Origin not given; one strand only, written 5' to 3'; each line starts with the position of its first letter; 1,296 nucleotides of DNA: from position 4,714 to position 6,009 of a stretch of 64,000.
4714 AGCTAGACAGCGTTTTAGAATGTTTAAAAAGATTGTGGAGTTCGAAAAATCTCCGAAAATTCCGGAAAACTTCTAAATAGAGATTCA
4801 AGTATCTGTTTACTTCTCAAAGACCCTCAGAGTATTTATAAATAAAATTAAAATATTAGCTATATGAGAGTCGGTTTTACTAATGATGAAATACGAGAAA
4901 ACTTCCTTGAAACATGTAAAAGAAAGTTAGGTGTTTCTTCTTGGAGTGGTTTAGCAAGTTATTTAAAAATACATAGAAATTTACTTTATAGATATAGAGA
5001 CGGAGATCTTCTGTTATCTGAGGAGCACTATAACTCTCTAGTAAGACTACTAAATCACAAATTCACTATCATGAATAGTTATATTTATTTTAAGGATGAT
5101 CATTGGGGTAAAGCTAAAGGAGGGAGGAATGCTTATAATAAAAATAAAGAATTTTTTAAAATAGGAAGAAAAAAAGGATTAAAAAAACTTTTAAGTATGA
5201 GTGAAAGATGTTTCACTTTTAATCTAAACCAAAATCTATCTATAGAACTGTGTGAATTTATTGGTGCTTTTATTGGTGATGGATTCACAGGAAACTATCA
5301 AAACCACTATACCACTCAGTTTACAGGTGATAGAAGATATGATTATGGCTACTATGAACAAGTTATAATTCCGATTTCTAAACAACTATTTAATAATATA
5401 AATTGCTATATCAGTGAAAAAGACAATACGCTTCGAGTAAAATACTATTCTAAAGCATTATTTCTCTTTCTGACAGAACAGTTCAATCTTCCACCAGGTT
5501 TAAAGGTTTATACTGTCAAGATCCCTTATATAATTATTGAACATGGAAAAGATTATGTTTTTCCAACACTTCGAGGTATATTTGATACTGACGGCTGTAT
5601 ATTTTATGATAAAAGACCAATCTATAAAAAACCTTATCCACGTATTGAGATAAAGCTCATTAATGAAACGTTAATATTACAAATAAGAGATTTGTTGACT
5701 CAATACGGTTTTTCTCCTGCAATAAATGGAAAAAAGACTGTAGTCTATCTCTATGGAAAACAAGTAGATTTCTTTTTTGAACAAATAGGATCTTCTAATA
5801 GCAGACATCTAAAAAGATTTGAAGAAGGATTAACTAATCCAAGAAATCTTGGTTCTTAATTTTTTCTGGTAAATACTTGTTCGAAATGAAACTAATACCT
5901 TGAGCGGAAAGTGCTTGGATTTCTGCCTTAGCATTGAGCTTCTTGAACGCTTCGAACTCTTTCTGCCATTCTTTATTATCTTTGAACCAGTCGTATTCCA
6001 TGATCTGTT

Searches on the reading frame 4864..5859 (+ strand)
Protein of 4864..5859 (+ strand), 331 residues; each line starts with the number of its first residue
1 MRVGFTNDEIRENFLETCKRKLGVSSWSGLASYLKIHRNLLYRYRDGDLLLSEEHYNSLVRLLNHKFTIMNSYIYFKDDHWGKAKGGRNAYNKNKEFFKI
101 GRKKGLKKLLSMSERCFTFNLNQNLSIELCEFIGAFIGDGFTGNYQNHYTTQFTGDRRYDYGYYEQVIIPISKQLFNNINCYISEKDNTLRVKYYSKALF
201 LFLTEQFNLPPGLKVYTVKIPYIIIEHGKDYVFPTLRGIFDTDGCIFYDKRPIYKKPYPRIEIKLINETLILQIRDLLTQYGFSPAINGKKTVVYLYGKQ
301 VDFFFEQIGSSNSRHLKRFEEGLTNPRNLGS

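Call 31: find_encoding_contigs(protein=window:4864-5859:+, flank=10000, max_places=4)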
Protein window:4864-5859:+ (331 aa): 24 contigs read that carry it; 4 places shown.
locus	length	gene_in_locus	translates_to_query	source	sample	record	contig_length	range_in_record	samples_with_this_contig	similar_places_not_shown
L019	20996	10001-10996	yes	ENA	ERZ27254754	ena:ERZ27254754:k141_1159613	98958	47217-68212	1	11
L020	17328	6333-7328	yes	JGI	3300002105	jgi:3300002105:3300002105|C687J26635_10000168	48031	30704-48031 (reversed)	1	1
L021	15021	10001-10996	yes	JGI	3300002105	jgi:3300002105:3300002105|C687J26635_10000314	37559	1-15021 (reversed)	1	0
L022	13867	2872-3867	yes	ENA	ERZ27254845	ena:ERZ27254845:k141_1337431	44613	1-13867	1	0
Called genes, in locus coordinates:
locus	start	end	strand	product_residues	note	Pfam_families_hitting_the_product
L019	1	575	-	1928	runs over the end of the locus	-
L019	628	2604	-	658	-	-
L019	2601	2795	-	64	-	-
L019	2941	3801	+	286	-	PF00459:Inositol_P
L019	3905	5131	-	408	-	PF04851:ResIII, PF00270:DEAD, PF00271:Helicase_C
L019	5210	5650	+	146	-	-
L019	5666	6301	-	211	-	-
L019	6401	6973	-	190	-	PF28474:DUF8412, PF13376:OmdA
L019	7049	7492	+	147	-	PF03413:PepSY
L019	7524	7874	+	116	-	-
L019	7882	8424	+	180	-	PF01022:HTH_5 (faint), PF03965:Penicillinase_R (faint), PF12840:HTH_20 (faint), PF13412:HTH_24 (faint), PF24266:HTH_HVO_0163_N, PF01047:MarR (faint), PF12802:MarR_2 (faint)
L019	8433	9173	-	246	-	PF00106:adh_short, PF08659:KR, PF23441:SDR (weak), PF13561:adh_short_C2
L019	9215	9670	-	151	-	-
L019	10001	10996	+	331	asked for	PF14528:LAGLIDADG_3 (weak)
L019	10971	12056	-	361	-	PF04406:TP6A_N, PF20768:Topo_VI_alpha, PF21180:TOP6A-Spo11_Toprim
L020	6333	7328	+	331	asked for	PF14528:LAGLIDADG_3 (weak)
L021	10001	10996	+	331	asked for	PF14528:LAGLIDADG_3 (weak)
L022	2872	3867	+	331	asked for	PF14528:LAGLIDADG_3 (weak)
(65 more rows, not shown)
